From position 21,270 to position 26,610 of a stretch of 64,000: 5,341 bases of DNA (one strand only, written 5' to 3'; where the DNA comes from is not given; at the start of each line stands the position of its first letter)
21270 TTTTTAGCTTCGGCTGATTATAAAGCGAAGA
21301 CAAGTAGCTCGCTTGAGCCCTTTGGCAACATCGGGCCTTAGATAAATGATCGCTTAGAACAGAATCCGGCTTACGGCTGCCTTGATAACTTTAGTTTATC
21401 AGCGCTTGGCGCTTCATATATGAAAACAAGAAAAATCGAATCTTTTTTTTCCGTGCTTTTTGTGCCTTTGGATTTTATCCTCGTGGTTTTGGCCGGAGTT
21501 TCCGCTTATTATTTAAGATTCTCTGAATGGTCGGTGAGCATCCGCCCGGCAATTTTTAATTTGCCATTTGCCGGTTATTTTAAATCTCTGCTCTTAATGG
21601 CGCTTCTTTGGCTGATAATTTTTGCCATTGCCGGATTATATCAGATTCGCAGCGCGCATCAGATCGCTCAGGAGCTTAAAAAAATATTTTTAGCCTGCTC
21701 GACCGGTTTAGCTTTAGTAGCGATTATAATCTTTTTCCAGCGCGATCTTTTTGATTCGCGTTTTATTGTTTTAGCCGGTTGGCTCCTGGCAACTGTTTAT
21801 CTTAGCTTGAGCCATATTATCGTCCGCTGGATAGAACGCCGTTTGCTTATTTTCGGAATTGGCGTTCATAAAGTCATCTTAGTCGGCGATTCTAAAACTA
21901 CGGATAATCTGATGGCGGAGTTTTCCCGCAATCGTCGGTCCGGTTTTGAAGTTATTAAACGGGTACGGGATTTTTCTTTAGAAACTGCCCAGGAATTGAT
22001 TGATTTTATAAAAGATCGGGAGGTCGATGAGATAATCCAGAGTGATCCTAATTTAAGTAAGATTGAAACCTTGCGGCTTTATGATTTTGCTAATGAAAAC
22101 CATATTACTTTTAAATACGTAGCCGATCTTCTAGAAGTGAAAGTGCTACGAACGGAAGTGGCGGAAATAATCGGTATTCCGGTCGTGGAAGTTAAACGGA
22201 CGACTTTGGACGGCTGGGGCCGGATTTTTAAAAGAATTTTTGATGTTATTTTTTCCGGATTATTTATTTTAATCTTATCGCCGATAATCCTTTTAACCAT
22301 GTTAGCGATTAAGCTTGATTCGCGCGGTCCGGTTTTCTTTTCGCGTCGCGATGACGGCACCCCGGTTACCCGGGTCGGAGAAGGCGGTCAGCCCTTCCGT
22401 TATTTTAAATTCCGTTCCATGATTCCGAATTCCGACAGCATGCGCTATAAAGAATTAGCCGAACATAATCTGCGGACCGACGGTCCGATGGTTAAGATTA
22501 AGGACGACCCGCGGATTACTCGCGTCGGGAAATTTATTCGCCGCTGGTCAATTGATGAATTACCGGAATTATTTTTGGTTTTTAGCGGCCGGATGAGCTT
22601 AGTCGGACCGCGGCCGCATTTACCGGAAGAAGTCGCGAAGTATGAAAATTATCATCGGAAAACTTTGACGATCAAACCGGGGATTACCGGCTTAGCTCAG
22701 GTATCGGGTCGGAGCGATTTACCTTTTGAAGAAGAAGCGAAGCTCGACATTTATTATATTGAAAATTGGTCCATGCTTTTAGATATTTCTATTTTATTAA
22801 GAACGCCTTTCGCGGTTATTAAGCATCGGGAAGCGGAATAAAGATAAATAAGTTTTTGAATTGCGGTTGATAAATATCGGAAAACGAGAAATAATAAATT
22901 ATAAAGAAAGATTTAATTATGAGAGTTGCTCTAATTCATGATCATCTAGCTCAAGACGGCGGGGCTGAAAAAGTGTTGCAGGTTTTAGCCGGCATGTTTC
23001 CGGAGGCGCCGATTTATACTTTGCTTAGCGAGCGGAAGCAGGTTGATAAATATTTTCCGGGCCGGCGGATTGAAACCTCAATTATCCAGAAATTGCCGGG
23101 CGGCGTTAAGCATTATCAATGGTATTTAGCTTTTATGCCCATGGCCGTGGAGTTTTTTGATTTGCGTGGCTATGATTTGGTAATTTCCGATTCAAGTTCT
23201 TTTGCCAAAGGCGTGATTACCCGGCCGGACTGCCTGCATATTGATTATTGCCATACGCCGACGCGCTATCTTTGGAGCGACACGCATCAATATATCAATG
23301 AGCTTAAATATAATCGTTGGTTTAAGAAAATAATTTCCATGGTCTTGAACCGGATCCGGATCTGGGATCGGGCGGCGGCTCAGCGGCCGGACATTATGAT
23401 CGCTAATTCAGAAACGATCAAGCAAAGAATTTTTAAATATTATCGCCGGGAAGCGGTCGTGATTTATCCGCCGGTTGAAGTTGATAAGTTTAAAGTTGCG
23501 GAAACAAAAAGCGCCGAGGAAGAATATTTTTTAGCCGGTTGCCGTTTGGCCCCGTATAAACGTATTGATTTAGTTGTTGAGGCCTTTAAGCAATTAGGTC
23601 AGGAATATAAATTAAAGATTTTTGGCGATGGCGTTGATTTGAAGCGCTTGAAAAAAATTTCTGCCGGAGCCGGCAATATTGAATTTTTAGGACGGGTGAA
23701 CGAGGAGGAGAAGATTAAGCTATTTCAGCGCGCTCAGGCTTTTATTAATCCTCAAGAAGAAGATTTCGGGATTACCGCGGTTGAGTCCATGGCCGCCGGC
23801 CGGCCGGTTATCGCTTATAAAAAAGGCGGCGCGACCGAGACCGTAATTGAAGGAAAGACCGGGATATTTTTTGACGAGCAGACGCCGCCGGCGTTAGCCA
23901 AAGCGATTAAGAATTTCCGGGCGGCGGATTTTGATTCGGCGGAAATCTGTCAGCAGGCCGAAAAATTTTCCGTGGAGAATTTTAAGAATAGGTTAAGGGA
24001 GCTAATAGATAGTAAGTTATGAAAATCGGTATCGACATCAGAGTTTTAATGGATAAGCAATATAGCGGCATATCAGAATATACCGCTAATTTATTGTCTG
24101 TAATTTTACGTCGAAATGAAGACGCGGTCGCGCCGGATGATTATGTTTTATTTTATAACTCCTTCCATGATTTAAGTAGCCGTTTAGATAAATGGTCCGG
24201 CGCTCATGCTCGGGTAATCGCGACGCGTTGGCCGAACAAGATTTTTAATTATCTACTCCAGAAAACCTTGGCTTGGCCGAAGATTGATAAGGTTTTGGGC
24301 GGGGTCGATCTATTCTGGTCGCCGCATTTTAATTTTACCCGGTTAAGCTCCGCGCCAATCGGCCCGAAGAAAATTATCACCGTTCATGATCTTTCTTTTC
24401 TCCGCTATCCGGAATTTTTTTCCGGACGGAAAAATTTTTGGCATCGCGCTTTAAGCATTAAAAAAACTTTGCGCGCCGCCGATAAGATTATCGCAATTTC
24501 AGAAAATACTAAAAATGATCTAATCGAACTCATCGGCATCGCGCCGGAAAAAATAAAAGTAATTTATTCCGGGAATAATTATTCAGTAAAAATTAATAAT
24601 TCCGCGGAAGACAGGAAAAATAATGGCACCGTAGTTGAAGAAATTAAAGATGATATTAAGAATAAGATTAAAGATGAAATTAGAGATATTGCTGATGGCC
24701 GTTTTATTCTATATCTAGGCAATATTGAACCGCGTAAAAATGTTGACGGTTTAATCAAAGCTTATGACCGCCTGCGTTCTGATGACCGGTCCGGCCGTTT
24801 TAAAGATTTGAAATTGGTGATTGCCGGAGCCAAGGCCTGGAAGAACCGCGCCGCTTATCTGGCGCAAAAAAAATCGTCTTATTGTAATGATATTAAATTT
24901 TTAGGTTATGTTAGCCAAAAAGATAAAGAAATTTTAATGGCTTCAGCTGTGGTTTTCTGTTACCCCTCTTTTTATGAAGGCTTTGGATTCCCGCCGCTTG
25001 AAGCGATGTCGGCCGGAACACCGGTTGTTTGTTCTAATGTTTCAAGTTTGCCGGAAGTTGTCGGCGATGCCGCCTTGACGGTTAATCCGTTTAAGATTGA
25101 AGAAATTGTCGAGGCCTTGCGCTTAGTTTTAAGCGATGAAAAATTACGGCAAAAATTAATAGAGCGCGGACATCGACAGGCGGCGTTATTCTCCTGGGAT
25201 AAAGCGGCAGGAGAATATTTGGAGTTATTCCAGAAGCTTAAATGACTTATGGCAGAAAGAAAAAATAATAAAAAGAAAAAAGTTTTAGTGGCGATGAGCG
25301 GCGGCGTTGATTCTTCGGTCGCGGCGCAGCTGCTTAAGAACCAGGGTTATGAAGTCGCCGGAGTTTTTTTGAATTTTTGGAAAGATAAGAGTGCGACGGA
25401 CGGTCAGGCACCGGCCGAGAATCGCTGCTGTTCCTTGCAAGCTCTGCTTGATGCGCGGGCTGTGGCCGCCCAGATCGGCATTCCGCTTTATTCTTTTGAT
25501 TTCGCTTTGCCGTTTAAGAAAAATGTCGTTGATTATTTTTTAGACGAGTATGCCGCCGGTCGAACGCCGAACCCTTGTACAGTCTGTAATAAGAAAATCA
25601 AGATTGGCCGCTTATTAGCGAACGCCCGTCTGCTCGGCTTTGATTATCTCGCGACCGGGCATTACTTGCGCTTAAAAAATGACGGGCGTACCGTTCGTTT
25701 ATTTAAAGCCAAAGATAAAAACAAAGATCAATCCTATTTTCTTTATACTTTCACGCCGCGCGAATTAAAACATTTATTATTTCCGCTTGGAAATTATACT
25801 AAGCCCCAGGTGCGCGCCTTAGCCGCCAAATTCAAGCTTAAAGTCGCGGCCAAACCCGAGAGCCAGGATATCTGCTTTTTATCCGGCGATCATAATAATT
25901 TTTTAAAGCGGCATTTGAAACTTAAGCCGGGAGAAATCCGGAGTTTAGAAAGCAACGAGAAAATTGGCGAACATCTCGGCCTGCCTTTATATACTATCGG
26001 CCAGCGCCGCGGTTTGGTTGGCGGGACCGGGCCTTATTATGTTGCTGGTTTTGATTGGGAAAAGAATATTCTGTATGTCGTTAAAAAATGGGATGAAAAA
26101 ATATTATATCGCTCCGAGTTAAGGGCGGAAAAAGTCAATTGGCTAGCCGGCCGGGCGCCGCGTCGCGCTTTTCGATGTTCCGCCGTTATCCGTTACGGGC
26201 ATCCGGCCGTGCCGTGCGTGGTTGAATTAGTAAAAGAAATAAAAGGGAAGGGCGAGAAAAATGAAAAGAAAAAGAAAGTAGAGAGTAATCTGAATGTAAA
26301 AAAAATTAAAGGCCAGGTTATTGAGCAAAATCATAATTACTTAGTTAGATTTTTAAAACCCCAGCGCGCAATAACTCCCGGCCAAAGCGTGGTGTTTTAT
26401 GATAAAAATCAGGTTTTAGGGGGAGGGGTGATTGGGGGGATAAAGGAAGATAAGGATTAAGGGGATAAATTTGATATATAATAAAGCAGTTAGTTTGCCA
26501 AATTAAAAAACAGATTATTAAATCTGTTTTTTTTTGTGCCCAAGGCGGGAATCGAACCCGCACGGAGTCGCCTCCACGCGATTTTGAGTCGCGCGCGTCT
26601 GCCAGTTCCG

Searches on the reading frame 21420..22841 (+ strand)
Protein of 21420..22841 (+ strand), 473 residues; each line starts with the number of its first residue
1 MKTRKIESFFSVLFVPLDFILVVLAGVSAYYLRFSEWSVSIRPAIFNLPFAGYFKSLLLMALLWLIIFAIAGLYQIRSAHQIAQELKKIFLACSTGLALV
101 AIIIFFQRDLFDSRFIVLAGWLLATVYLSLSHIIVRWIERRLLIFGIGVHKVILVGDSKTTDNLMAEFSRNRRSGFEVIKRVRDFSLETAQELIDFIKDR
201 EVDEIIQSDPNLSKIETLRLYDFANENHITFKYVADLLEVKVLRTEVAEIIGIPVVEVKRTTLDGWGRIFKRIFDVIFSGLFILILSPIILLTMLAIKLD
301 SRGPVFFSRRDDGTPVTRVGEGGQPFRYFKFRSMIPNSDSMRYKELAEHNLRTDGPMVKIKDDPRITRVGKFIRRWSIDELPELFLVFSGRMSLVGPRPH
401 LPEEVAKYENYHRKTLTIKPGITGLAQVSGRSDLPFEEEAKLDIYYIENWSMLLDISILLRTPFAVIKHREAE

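Call 79: search_protein_families(library=pfam, proteins=[window:21420-22841:+], max_evalue=0.00001)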
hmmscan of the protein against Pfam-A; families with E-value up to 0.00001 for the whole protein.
window:21420-22841:+ (473 aa): 2 families
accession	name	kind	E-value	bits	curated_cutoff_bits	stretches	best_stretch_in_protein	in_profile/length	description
PF02397.22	Bac_transf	-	1.1e-61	208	27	1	271-468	1-179/179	Bacterial sugar transferase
PF13727.12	CoA_binding_3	-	3.9e-08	33.9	25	1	70-206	2-146/175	CoA-binding domain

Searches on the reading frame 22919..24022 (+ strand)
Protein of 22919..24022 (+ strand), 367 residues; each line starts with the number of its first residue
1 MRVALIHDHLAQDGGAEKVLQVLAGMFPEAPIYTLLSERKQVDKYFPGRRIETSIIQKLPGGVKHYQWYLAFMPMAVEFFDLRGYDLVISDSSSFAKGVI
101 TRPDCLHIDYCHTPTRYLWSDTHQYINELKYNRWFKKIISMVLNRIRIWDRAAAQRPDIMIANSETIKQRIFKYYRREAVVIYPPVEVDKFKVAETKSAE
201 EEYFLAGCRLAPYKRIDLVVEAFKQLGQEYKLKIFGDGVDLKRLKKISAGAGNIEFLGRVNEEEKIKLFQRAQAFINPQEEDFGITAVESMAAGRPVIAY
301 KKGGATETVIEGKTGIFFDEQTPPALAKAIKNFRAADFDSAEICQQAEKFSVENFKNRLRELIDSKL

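Call 79: search_protein_families(library=pfam, proteins=[window:22919-24022:+], max_evalue=0.00001)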
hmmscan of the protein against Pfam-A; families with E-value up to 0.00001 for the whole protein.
window:22919-24022:+ (367 aa): 4 families
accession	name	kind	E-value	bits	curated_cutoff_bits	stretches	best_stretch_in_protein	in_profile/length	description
PF00534.26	Glycos_transf_1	-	1.5e-31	109.7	26.4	1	190-334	4-156/172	Glycosyl transferases group 1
PF13692.12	Glyco_trans_1_4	-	1.1e-24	87.7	27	1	208-332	8-138/142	Glycosyl transferases group 1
PF13439.12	Glyco_transf_4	-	7.8e-09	36.2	28.5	1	50-189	38-169/170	Glycosyltransferase Family 4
PF13524.12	Glyco_trans_1_2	-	2.6e-07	31.1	25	1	219-362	5-142/144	Glycosyl transferase-like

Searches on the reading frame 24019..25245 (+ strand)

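Call 79: search_protein_families(library=pfam, proteins=[window:24019-25245:+], max_evalue=0.00001)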
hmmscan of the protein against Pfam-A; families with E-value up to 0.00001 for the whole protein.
window:24019-25245:+ (408 aa): 5 families
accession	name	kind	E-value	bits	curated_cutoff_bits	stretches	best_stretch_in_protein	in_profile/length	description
PF00534.26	Glycos_transf_1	-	7.5e-40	136.7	26.4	1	218-385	6-170/172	Glycosyl transferases group 1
PF13692.12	Glyco_trans_1_4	-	5.8e-28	98.4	27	1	229-373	3-142/142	Glycosyl transferases group 1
PF13439.12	Glyco_transf_4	-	9e-13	49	28.5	1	66-185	41-165/170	Glycosyltransferase Family 4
PF20706.3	GT4-conflict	-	1.4e-12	47.8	26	1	226-351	196-323/385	Family 4 Glycosyltransferase in conflict systems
PF13524.12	Glyco_trans_1_2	-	1e-07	32.4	25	1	262-395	13-137/144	Glycosyl transferase-like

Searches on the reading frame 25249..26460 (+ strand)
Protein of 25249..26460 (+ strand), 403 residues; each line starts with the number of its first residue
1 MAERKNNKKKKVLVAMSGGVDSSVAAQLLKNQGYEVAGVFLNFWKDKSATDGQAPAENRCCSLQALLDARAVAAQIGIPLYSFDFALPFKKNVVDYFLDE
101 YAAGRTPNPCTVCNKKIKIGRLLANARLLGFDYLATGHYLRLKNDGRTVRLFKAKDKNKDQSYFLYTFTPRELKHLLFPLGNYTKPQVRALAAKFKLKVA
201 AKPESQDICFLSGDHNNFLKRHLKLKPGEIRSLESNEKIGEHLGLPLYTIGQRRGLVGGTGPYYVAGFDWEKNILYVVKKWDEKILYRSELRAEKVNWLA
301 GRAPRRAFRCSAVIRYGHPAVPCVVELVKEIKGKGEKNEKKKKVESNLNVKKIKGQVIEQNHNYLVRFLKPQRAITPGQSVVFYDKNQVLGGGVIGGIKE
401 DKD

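Call 79: search_protein_families(library=pfam, proteins=[window:25249-26460:+], max_evalue=0.00001)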
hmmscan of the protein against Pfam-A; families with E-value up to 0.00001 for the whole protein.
window:25249-26460:+ (403 aa): 3 families
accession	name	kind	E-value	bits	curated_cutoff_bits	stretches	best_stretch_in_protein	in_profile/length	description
PF03054.22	tRNA_Me_trans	-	1.3e-75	254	20.6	1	10-212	1-201/202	tRNA methyl transferase HUP domain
PF20258.4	tRNA_Me_trans_C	-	2.8e-18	66.4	20.6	1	355-395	36-77/77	Aminomethyltransferase beta-barrel domain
PF20259.3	tRNA_Me_trans_M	-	3.8e-18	65.2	27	1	217-278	2-65/66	tRNA methyl transferase PRC-barrel domain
